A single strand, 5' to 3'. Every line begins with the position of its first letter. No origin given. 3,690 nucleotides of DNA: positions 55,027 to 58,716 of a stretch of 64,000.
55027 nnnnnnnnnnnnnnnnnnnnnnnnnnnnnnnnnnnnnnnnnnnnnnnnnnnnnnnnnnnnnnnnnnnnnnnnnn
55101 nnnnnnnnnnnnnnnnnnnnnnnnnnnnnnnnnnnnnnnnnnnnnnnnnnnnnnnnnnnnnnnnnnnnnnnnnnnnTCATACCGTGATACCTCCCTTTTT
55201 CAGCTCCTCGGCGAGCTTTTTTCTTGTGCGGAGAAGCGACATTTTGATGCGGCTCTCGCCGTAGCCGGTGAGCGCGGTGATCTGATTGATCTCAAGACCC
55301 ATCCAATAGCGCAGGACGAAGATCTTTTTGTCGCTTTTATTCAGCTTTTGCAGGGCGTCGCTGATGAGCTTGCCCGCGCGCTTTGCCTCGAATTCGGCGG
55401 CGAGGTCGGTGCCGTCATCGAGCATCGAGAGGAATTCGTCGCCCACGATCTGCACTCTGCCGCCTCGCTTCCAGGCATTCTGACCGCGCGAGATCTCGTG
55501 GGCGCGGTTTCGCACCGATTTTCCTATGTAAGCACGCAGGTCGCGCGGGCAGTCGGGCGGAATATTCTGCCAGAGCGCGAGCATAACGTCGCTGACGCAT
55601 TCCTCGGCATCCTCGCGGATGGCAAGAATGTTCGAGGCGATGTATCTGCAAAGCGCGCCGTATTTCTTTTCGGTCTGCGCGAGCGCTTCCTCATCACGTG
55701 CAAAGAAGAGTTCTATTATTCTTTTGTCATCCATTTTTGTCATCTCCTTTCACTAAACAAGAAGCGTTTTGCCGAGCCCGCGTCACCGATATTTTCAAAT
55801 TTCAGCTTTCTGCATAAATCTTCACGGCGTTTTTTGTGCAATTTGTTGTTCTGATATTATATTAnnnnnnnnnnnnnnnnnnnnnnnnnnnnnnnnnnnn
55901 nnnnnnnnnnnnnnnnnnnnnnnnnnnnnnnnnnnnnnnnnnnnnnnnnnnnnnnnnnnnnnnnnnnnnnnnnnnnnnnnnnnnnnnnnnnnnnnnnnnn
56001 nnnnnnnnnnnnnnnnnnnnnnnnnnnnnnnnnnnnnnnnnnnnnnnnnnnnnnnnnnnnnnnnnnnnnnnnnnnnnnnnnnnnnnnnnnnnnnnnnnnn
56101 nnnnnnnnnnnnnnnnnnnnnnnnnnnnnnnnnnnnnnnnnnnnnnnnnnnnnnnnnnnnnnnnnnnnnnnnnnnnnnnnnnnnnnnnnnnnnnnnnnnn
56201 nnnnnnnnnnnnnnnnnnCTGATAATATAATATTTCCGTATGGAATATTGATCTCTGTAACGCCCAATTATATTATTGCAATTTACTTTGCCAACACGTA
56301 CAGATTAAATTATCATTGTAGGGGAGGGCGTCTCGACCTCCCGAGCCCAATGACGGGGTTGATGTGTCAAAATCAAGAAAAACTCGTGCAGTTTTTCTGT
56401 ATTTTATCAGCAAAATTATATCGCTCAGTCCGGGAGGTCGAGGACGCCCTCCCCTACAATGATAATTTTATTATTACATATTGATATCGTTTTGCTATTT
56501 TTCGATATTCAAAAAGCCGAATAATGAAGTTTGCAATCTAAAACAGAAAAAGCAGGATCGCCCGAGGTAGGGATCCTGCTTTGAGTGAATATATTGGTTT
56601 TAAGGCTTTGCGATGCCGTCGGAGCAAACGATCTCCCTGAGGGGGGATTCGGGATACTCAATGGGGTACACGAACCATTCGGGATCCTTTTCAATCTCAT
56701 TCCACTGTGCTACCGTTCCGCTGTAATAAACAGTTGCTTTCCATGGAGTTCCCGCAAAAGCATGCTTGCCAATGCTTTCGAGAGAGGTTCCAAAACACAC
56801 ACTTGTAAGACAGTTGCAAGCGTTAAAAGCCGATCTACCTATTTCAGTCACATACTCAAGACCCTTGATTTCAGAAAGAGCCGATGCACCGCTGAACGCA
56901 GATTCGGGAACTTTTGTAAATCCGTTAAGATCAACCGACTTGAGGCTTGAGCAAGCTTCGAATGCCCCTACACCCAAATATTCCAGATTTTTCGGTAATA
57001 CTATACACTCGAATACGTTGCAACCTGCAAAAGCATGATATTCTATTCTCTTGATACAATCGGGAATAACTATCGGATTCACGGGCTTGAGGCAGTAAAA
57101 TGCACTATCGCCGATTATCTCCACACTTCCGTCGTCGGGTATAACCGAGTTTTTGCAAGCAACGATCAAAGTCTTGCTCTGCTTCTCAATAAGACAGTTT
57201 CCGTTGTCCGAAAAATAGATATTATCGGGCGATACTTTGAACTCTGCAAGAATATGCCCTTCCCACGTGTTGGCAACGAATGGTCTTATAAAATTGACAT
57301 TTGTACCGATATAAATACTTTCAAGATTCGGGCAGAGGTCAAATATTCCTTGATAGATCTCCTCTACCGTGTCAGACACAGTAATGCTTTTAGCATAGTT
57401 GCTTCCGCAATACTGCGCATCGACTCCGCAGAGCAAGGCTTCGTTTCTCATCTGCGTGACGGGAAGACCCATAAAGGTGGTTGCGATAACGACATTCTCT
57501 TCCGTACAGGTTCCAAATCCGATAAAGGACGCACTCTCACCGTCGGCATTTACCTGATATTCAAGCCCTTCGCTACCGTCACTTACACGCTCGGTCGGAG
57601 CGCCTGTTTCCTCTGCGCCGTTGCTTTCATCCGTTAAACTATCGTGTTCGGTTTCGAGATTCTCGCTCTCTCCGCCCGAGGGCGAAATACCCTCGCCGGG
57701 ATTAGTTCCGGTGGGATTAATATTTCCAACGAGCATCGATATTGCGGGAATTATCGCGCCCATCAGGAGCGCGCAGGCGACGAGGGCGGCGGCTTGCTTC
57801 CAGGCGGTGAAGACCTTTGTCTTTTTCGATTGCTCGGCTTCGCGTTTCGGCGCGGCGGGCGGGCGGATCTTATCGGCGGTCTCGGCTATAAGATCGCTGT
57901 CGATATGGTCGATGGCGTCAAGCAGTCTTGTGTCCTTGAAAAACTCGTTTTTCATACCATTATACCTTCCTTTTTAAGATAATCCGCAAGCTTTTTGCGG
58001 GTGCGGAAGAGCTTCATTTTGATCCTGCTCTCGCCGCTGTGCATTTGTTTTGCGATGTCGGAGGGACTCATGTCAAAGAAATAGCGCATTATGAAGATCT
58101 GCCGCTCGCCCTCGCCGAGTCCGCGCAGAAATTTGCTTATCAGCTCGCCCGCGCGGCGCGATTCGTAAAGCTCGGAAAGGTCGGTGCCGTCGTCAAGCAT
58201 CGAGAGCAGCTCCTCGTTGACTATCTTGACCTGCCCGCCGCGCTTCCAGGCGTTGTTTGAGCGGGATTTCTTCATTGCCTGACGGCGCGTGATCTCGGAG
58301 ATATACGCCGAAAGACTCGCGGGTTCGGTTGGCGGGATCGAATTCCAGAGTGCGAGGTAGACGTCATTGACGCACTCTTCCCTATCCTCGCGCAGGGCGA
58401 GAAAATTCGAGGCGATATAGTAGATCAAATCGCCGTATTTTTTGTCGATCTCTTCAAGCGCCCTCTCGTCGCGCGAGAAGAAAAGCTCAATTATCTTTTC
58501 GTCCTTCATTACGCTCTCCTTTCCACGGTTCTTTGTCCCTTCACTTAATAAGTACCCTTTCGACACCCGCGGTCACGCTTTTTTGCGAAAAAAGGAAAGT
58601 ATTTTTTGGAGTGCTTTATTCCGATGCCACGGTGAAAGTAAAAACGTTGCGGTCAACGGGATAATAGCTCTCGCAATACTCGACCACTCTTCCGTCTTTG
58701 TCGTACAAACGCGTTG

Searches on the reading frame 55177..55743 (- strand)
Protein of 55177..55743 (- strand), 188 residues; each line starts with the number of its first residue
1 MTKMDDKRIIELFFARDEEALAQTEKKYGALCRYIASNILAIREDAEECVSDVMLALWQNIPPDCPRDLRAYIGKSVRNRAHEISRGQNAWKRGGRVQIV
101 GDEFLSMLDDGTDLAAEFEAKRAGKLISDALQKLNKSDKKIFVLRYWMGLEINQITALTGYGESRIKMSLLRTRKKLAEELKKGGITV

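Call 34: search_protein_families(library=pfam, proteins=[window:55177-55743:-], max_evalue=0.001)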
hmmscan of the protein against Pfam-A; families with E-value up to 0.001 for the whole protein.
window:55177-55743:- (188 aa): 3 families
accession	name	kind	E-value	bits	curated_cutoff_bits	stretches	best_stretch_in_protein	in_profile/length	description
PF04542.20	Sigma70_r2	-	1.2e-06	28.6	24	1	27-84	4-64/71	Sigma-70 region 2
PF08281.18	Sigma70_r4_2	-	3.8e-06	26.9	25.7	1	127-177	4-54/54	Sigma-70, region 4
PF04545.22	Sigma70_r4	-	1.5e-05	24.8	24.1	1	130-177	1-48/50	Sigma-70, region 4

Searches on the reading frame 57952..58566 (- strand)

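Call 34: search_protein_families(library=pfam, proteins=[window:57952-58566:-], max_evalue=0.001)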
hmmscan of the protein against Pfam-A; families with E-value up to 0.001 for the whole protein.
window:57952-58566:- (204 aa): 4 families
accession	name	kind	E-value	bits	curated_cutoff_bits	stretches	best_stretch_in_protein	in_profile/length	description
PF08281.18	Sigma70_r4_2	-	6.5e-11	42.2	25.7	1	143-193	4-54/54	Sigma-70, region 4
PF04542.20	Sigma70_r2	-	7.6e-08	32.5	24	1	42-104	3-68/71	Sigma-70 region 2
PF04545.22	Sigma70_r4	-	1e-07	31.8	24.1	1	147-193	2-48/50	Sigma-70, region 4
PF07638.17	Sigma70_ECF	-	0.00014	22.3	21.1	1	84-197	74-183/185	ECF sigma factor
